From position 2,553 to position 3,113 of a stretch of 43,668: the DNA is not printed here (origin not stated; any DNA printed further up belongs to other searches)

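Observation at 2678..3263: Autonomous YoeB-RelB/DinJ toxin-antitoxin moron inside the tail operon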

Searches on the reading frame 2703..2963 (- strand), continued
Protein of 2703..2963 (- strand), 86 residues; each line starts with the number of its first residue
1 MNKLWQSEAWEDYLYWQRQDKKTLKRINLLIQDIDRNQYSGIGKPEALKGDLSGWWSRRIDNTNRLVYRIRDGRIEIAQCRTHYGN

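Call 62: find_encoding_contigs(protein=P0056, flank=3000, max_places=3)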
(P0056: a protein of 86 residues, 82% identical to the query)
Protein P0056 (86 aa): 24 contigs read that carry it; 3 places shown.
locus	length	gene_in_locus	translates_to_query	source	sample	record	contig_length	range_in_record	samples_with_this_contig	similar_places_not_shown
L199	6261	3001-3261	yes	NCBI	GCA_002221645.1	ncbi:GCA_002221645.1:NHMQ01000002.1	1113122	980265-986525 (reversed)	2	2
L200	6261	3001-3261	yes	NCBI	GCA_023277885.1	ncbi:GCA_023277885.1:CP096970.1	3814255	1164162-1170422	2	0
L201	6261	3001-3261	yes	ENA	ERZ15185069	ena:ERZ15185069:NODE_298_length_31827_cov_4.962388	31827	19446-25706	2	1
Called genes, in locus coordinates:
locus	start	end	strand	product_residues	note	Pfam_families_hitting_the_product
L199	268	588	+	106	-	-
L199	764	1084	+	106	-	PF07022:Phage_CI_repr (weak)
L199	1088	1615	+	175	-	PF07022:Phage_CI_repr (weak), PF01381:HTH_3 (weak)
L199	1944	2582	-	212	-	PF06114:Peptidase_M78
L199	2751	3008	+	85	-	PF04221:RelB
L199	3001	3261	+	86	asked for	PF06769:YoeB_toxin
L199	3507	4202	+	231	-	PF01936:NYN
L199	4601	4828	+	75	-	-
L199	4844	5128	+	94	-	PF13443:HTH_26 (weak)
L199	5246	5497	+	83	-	-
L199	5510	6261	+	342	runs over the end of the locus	PF02899:Phage_int_SAM_1 (faint), PF00589:Phage_integrase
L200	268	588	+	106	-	-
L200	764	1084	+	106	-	PF07022:Phage_CI_repr (weak)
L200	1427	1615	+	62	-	-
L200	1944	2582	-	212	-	PF06114:Peptidase_M78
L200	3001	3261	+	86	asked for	PF06769:YoeB_toxin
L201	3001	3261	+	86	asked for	PF06769:YoeB_toxin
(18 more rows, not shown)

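Call 63: find_encoding_contigs(protein=P0052, flank=3000, max_places=3)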
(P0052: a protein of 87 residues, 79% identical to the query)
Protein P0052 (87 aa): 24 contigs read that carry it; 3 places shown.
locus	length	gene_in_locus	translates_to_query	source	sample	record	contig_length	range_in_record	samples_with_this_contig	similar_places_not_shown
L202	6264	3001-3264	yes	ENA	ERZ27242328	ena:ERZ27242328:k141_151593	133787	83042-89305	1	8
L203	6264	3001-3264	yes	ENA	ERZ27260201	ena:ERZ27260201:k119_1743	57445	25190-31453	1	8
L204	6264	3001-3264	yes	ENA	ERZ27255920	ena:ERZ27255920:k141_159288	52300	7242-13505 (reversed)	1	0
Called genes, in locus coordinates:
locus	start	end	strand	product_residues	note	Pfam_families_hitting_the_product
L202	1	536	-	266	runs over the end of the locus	PF12679:ABC2_membrane_2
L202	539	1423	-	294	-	PF00005:ABC_tran, PF13304:AAA_21, PF13732:DrrA1-3_C (faint)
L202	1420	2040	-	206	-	PF00440:TetR_N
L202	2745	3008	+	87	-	PF04221:RelB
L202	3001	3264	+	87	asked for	PF06769:YoeB_toxin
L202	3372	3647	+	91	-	-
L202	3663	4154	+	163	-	-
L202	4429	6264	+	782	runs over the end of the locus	PF13802:Gal_mutarotas_2, PF01055:Glyco_hydro_31_2nd, PF21365:Glyco_hydro_31_3rd, PF17137:DUF5110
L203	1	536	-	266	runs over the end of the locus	PF12679:ABC2_membrane_2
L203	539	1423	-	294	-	PF00005:ABC_tran, PF13304:AAA_21, PF13732:DrrA1-3_C (faint)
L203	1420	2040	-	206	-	PF00440:TetR_N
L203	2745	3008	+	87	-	PF04221:RelB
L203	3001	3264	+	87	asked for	PF06769:YoeB_toxin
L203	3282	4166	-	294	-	PF12833:HTH_18, PF00165:HTH_AraC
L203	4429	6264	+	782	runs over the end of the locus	PF13802:Gal_mutarotas_2, PF01055:Glyco_hydro_31_2nd, PF21365:Glyco_hydro_31_3rd, PF17137:DUF5110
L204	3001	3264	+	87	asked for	PF06769:YoeB_toxin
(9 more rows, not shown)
